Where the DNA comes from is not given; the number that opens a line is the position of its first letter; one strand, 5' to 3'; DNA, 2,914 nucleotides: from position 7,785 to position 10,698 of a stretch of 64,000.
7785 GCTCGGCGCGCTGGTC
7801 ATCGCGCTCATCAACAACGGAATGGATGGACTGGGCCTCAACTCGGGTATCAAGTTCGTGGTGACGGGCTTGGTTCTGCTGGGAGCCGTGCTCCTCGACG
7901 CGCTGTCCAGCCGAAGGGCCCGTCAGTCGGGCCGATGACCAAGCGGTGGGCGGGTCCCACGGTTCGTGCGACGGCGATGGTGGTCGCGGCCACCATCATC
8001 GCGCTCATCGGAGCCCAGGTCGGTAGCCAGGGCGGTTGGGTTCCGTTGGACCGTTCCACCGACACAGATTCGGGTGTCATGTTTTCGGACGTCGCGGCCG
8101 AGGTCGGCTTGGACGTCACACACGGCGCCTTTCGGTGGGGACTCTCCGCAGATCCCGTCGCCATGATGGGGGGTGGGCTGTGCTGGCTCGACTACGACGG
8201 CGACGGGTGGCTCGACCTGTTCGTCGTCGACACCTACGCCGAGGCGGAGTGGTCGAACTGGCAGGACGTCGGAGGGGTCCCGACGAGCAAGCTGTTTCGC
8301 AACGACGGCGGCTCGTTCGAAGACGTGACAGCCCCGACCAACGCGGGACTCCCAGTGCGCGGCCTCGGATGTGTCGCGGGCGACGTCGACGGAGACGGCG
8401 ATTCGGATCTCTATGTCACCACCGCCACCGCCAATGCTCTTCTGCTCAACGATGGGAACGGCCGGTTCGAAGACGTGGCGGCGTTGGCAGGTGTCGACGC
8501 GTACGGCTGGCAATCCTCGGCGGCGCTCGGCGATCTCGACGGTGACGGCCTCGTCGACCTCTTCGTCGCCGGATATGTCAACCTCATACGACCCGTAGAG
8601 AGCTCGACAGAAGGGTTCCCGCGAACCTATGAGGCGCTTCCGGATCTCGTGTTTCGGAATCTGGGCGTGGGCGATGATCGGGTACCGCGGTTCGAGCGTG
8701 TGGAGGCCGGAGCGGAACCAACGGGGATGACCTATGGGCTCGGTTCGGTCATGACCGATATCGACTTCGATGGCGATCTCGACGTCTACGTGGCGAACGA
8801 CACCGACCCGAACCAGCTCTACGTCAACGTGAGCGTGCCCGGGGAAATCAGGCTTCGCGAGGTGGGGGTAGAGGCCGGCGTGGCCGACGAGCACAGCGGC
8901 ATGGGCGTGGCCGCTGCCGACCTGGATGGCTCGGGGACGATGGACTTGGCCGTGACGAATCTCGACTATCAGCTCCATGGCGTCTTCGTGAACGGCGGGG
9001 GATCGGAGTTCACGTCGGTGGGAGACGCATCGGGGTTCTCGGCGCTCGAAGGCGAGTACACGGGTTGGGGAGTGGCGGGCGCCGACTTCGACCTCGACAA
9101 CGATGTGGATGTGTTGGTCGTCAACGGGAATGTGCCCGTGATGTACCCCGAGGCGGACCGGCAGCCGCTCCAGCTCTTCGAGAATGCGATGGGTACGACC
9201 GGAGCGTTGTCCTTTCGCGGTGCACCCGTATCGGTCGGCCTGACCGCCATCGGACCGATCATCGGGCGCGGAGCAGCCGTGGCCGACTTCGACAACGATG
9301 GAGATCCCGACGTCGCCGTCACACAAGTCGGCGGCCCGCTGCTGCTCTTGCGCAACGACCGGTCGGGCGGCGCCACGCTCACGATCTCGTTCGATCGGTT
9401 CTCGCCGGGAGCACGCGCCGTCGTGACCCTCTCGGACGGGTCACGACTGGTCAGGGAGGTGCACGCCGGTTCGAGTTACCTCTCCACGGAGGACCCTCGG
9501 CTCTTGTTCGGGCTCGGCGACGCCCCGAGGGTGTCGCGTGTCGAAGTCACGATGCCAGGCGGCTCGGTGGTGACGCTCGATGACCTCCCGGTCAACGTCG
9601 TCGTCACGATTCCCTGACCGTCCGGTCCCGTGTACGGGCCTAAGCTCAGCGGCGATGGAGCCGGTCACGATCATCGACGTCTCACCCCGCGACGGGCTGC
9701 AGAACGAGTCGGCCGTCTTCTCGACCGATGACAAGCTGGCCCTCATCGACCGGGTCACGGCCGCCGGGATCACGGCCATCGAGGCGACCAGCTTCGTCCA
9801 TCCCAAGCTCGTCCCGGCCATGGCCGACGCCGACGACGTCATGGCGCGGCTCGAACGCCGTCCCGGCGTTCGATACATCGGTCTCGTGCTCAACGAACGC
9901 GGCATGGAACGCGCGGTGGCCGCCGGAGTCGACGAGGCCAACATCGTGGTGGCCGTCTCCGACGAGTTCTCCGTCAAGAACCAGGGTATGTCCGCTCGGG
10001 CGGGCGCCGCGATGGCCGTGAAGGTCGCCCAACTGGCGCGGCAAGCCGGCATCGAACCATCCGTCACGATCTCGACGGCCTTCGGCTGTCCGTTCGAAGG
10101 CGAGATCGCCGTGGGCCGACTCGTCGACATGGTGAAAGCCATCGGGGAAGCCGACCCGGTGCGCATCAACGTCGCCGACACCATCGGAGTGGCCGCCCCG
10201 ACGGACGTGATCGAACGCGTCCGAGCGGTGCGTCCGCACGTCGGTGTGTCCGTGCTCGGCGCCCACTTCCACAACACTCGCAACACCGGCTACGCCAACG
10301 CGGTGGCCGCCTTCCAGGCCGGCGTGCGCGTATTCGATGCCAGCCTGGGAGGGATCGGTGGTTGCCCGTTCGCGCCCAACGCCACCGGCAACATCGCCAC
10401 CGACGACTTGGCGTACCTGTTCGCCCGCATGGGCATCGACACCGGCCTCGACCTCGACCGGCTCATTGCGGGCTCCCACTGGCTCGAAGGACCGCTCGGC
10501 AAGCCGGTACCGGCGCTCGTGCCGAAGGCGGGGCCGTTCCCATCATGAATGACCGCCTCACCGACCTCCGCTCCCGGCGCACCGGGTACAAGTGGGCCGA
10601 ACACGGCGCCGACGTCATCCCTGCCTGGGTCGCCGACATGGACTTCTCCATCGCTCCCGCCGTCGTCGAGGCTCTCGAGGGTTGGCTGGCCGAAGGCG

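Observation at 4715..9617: XylFGH-like sugar ABC operon ends in a translationally coupled CRTAC1/FG-GAP/ASPIC protein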

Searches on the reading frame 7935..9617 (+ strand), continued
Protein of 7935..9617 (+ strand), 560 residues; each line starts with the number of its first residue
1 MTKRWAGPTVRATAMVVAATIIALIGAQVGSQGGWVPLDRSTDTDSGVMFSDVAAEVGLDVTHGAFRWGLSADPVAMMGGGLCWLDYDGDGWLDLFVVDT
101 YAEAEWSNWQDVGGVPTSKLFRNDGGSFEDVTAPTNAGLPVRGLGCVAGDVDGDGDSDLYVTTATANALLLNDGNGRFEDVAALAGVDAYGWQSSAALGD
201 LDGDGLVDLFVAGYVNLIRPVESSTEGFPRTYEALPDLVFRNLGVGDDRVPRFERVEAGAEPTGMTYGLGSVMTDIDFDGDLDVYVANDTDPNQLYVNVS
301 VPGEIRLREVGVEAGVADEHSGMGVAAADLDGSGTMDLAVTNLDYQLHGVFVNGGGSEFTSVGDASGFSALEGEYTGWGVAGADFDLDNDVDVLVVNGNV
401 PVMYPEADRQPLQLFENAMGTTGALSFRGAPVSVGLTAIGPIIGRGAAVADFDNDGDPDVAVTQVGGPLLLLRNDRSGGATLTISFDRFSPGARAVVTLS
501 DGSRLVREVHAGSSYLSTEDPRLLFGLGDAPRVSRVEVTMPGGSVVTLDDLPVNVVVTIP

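Call 54: search_protein_families(library=pfam, proteins=[L147:8755-12438:+, L040:12210-14120:+, L057:3344-7168:+, L086:9734-11593:+, L012:8918-10060:+, L006:9400-10000:+, L003:3423-5903:+, L084:4691-5599:+], max_evalue=0.001)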
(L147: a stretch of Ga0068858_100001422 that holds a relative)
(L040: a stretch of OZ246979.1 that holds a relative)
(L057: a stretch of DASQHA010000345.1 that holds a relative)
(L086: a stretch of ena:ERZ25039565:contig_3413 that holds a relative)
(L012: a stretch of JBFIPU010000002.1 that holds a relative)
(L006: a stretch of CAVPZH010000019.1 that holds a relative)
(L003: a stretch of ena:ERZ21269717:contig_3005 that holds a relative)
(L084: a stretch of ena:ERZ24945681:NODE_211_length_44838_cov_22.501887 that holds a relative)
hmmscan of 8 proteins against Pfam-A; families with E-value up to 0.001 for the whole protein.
L147:8755-12438:+ (1227 aa): 6 families
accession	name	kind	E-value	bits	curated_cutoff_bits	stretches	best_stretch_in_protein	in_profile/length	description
PF25183.1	OMP_b-brl_4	-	1.5e-203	679.1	30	1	262-1220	1-838/838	Outer membrane beta barrel domain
PF13620.12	CarboxypepD_reg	-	5.1e-22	78.5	32.3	1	48-129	1-82/82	Carboxypeptidase regulatory-like domain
PF00593.30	TonB_dep_Rec_b-barrel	-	1.1e-08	35.8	27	1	587-802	68-263/436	TonB dependent receptor-like, beta-barrel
PF13715.12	CarbopepD_reg_2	-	2.7e-08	34.2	32.2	1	49-129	1-77/88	CarboxypepD_reg-like domain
PF17210.9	SdrD_B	-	8.7e-05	23.1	29.7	1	54-104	17-67/112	SdrD B-like domain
PF17802.7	SpaA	-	0.00018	22.1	23.1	1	48-122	2-80/91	Prealbumin-like fold domain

L040:12210-14120:+ (636 aa): 2 families
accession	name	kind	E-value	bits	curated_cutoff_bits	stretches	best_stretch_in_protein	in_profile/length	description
PF20581.3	DUF6785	-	9.8e-170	565.8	25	1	10-504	1-498/498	Family of unknown function (DUF6785)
PF20580.3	DUF6784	-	3.3e-30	104.7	26.4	1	533-631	2-98/101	Domain of unknown function (DUF6784)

L057:3344-7168:+ (1274 aa): 28 families (the best 25 are shown)
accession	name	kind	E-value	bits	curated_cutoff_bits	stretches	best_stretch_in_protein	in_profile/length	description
PF13517.12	FG-GAP_3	-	1.7e-49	166.7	26.9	6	468-530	1-61/61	FG-GAP-like repeat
PF07719.23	TPR_2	-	4.8e-42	139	27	4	1060-1093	1-34/34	Tetratricopeptide repeat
PF14559.12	TPR_19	-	4e-38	130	25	4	1107-1164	4-61/68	Tetratricopeptide repeat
PF00515.34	TPR_1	-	2.1e-37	125.9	27.8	4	1060-1093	1-34/34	Tetratricopeptide repeat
PF13432.12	TPR_16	-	4.9e-35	120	32.7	4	1064-1126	1-63/65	Tetratricopeptide repeat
PF13181.12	TPR_8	-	7.9e-35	116.5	25.7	2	1163-1195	2-34/34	Tetratricopeptide repeat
PF13431.12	TPR_17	-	8.3e-35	116.6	24.4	4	1049-1081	2-34/34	Tetratricopeptide repeat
PF13414.12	TPR_11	-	1.4e-34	117.9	26.8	5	1135-1176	1-42/42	TPR repeat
PF13428.12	TPR_14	-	1.4e-28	96.8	23.5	3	1130-1169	3-42/44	Tetratricopeptide repeat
PF13424.12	TPR_12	-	3.5e-28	98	30.1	3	1095-1158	4-75/77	Tetratricopeptide repeat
PF13371.12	TPR_9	-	8e-22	77.5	35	2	1134-1198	1-65/73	Tetratricopeptide repeat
PF00578.27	AhpC-TSA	-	1.1e-20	74.3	26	1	860-984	5-123/124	AhpC/TSA family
PF13176.12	TPR_7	-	2.7e-20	71.1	27.9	1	1130-1163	1-36/36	Tetratricopeptide repeat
PF13374.12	TPR_10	-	3.1e-19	68.8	27.5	0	1167-1192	7-32/42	Tetratricopeptide repeat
PF07593.17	UnbV_ASPIC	-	3.6e-19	68.9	23.4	1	747-813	1-67/68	ASPIC and UnbV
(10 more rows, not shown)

L086:9734-11593:+ (619 aa): 2 families
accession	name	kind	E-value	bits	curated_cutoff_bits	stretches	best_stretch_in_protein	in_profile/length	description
PF22778.2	VCPO_2nd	-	1.4e-11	45.1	27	1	471-618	39-175/177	VCPO second helical-bundle domain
PF21167.2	DUF6851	-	1.3e-09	39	27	1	76-212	4-140/140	Domain of unknown function (DUF6851)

L012:8918-10060:+ (381 aa): 1 family
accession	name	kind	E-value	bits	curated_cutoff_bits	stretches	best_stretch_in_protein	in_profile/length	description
PF01436.27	NHL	-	3.3e-05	24.2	20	0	61-80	2-21/28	NHL repeat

L006:9400-10000:+ (200 aa): 0 families

L003:3423-5903:+ (826 aa): 7 families
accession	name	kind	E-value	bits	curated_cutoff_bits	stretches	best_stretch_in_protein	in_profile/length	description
PF00005.33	ABC_tran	-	2.7e-26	93.2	25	1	46-192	3-137/137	ABC transporter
PF02518.31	HATPase_c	-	9.8e-19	68.3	26.4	1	707-812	2-110/111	Histidine kinase-, DNA gyrase B-, and HSP90-like ATPase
PF00512.31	HisKA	-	1.2e-12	48.1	26.9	1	605-665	9-66/66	His Kinase A (phospho-acceptor) domain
PF13185.12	GAF_2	-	4.1e-10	40.4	28.6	1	334-428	43-136/136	GAF domain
PF01590.32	GAF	-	1.9e-08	35.4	22.4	1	291-425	6-131/133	GAF domain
PF13304.12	AAA_21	-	2.6e-08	34.7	27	1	56-75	1-20/304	AAA domain, putative AbiEii toxin, Type IV TA system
PF03193.22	RsgA_GTPase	-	0.00055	20.2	30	0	51-87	103-139/174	RsgA GTPase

L084:4691-5599:+ (302 aa): 0 families

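Call 65: search_solved_structures(query=L086:9734-11593:+, max_evalue=0.01, show_alignments=1)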
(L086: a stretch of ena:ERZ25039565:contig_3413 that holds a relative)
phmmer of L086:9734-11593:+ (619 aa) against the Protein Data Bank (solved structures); distinct sequences matched with E-value up to 0.01: 4.
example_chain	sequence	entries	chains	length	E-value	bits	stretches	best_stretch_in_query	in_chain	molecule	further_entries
9l8x_B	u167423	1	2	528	1.1e-13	53.8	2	474-617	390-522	Vanadium-dependent haloperoxidase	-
9ptr_A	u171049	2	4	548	3.4e-12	49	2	515-616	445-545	Vanadium-dependent haloperoxidase | Vanadium haloperoxidase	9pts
8cxl_A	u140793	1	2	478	9e-09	37.7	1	489-618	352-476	NapH3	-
3w35_A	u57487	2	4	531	1.5e-05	27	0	496-618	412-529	NapH1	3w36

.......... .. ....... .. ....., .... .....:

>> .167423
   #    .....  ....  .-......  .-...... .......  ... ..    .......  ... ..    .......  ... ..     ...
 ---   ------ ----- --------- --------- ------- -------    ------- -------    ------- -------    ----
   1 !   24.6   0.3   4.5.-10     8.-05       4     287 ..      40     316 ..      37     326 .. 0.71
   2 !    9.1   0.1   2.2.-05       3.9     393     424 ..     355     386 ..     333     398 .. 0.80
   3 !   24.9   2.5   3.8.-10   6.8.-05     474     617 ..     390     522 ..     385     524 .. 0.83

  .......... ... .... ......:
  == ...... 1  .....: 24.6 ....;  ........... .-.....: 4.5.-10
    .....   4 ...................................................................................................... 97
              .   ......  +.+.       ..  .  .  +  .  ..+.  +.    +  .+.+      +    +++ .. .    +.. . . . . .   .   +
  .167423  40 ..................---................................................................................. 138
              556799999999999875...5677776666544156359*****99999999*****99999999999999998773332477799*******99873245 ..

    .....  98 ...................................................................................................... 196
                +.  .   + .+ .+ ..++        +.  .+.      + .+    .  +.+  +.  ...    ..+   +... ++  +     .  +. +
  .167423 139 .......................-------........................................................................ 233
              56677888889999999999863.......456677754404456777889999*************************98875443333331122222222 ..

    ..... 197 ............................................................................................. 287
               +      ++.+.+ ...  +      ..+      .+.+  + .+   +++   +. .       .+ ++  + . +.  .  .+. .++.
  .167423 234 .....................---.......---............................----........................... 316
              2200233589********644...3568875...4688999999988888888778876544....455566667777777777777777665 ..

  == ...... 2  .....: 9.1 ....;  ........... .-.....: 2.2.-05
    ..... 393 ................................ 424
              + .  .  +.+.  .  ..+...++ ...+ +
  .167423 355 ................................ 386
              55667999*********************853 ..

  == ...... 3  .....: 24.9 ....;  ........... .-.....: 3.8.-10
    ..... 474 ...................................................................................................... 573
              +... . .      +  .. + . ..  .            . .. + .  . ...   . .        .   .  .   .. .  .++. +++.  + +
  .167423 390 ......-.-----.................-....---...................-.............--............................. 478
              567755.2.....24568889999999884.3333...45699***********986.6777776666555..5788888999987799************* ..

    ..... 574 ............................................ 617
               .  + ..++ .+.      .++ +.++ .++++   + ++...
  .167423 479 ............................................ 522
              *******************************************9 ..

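Call 66: search_protein_families(library=ncbifam, proteins=[L086:9734-11593:+, L006:8435-9500:+, L003:1864-3336:-, L086:12684-13685:+, L086:11593-12687:+, L086:13682-14074:+], max_evalue=0.001)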
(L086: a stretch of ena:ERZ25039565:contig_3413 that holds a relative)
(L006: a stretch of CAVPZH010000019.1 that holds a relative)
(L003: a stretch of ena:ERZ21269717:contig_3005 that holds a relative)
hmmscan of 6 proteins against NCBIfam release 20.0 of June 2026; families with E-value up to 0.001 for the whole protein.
L086:9734-11593:+ (619 aa): 0 families

L006:8435-9500:+ (355 aa): 2 families
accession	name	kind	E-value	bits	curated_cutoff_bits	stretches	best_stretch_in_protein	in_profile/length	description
TIGR01946.1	rnfD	subfamily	1.3e-05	24.7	207.05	1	169-274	197-291/327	RnfABCDGE type electron transport complex subunit D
NF002011.0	PRK00816.1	equivalog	8.3e-05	21.8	415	0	170-275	220-314/352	electron transport complex subunit RsxD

L003:1864-3336:- (490 aa): 5 families
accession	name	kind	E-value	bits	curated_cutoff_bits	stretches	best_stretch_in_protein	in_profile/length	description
NF003998.0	PRK05474.1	subfamily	1.3e-206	686.5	459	1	49-485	3-437/439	xylose isomerase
TIGR02630.1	xylose_isom_A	equivalog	3e-195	649.2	533.25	1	56-485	6-435/435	xylose isomerase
NF009115.0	PRK12465.1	subfamily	3e-153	510.8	888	1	50-485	12-443/445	xylose isomerase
TIGR02631.1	xylA_Arthro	equivalog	1.1e-33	116.8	447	1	126-392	27-290/382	xylose isomerase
TIGR02635.1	RhaI_grampos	equivalog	1.4e-06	27.5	531.35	1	180-381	80-274/378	L-rhamnose isomerase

L086:12684-13685:+ (333 aa): 7 families
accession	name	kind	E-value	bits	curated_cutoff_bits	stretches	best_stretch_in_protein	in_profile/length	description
TIGR02631.1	xylA_Arthro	equivalog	7.1e-19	68.1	447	1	58-289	66-298/382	xylose isomerase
TIGR02635.1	RhaI_grampos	equivalog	4.5e-18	65.4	531.35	1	5-329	15-338/378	L-rhamnose isomerase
TIGR03234.1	OH-pyruv-isom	equivalog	1.2e-09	37.8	353.45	1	48-218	30-191/254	hydroxypyruvate isomerase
NF003998.0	PRK05474.1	subfamily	1.5e-05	24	459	1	84-237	147-301/439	xylose isomerase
NF041099.2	keto_glucon_epim_IolO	equivalog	1.6e-05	24.4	300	1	85-233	71-211/269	5-keto-L-gluconate epimerase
TIGR02630.1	xylose_isom_A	equivalog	4.1e-05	22.7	533.25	1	84-239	145-301/435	xylose isomerase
NF043033.1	OxoTetrIsom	equivalog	0.00011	22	325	1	49-213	32-184/251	2-oxo-tetronate isomerase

L086:11593-12687:+ (364 aa): 9 families
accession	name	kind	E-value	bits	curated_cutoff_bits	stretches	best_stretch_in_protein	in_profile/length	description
NF052479.1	LevoglcsnDh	equivalog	8.7e-91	304.4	650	2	5-215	3-217/386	levoglucosan dehydrogenase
TIGR04380.1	myo_inos_iolG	equivalog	2.3e-30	105.6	355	1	6-353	2-327/330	inositol 2-dehydrogenase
NF040723.1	UDP-GlcNAcDh_Arch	equivalog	3.9e-26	92.3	450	1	7-288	2-261/302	UDP-N-acetylglucosamine 3-dehydrogenase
NF041392.1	XylDh_Gfo6_Halo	equivalog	1.7e-24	86.3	350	1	61-264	70-276/350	D-xylose 1-dehydrogenase Gfo6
NF008607.0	PRK11579.1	subfamily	1.2e-22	80.4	330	1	3-261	2-247/346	oxidoreductase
NF007574.0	PRK10206.1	equivalog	3.1e-13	49.5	352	1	44-261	36-245/345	oxidoreductase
NF052679.1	InsChiInosDhIolG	equivalog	8.8e-08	31.5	540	1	8-154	5-148/343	bifunctional inositol 2-dehydrogenase/D-chiro-inositol 1-dehydrogenase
NF058563.1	BT_2159_fam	equivalog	3.9e-06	26.1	650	1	6-201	1-184/350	disaccharide 3-dehydrogenase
NF058561.1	BT_2158_fam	equivalog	1.8e-05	23.5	750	0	82-157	105-180/487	glycoside 3-dehydrogenase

L086:13682-14074:+ (130 aa): 2 families
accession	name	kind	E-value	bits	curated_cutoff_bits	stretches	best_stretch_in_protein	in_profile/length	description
NF007275.0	PRK09732.1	equivalog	5.1e-14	52.2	246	1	20-123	29-130/134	hypothetical protein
NF002696.0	PRK02487.1-5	equivalog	0.0001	21.7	146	1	20-124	44-151/160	heme-degrading domain-containing protein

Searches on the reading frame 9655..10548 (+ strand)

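Call 4: search_protein_families(library=pfam, proteins=[window:9655-10548:+], max_evalue=0.01)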
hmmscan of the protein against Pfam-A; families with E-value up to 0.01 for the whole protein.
window:9655-10548:+ (297 aa): 1 family
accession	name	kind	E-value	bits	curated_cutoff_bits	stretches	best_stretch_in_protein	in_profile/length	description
PF00682.25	HMGL-like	-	2.2e-46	158.8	29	1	4-272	2-255/260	HMGL-like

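Call 6: search_protein_families(library=ncbifam, proteins=[window:9655-10548:+], max_evalue=0.001)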
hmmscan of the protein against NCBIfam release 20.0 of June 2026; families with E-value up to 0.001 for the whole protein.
window:9655-10548:+ (297 aa): 22 families
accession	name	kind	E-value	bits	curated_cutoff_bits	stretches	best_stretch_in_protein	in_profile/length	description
NF004283.0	PRK05692.1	subfamily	4.3e-91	305.1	246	1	3-287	6-290/300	hydroxymethylglutaryl-CoA lyase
TIGR02146.1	LysS_fung_arch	equivalog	8.8e-23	81.1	413.55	1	6-235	1-220/344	homocitrate synthase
TIGR02660.1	nifV_homocitr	equivalog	3.5e-21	75.9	462.9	1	4-277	2-259/365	homocitrate synthase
NF002085.0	PRK00915.1-2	subfamily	1.6e-19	70.1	517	1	2-278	12-272/504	2-isopropylmalate synthase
TIGR02090.1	LEU1_arch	subfamily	1.6e-16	60.4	484.75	1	4-275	1-256/363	isopropylmalate/citramalate/homocitrate synthases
NF041069.1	IPMS_Sufob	equivalog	7.1e-15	55.2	600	1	4-286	1-269/371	isopropylmalate synthase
NF006049.0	PRK08195.1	subfamily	1.3e-14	54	229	1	156-272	150-261/344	4-hyroxy-2-oxovalerate/4-hydroxy-2-oxopentanoic acid aldolase,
TIGR03217.1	4OH_2_O_val_ald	equivalog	1.8e-13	50.4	286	1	169-272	158-256/334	4-hydroxy-2-oxovalerate aldolase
TIGR00977.1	citramal_synth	equivalog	1.3e-09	36.9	450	1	166-236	166-236/526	citramalate synthase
NF002084.0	PRK00915.1-1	equivalog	2.5e-09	36.2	748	1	4-236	5-234/523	2-isopropylmalate synthase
NF042433.1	CitmalDyn_Leptosp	equivalog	4.7e-09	35.4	950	1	4-236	8-239/514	(R)-citramalate synthase CimA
NF002086.0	PRK00915.1-3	equivalog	5.2e-09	35.1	532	1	3-236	6-236/516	2-isopropylmalate synthase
TIGR00973.1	leuA_bact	equivalog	1.3e-08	33.8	598.7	1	4-236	2-231/494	2-isopropylmalate synthase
NF002087.0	PRK00915.1-4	equivalog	2.1e-08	33.2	729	1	4-236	7-236/516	2-isopropylmalate synthase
NF006761.0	PRK09282.1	domain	2.9e-08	32.6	402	1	155-270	155-263/591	pyruvate carboxylase subunit B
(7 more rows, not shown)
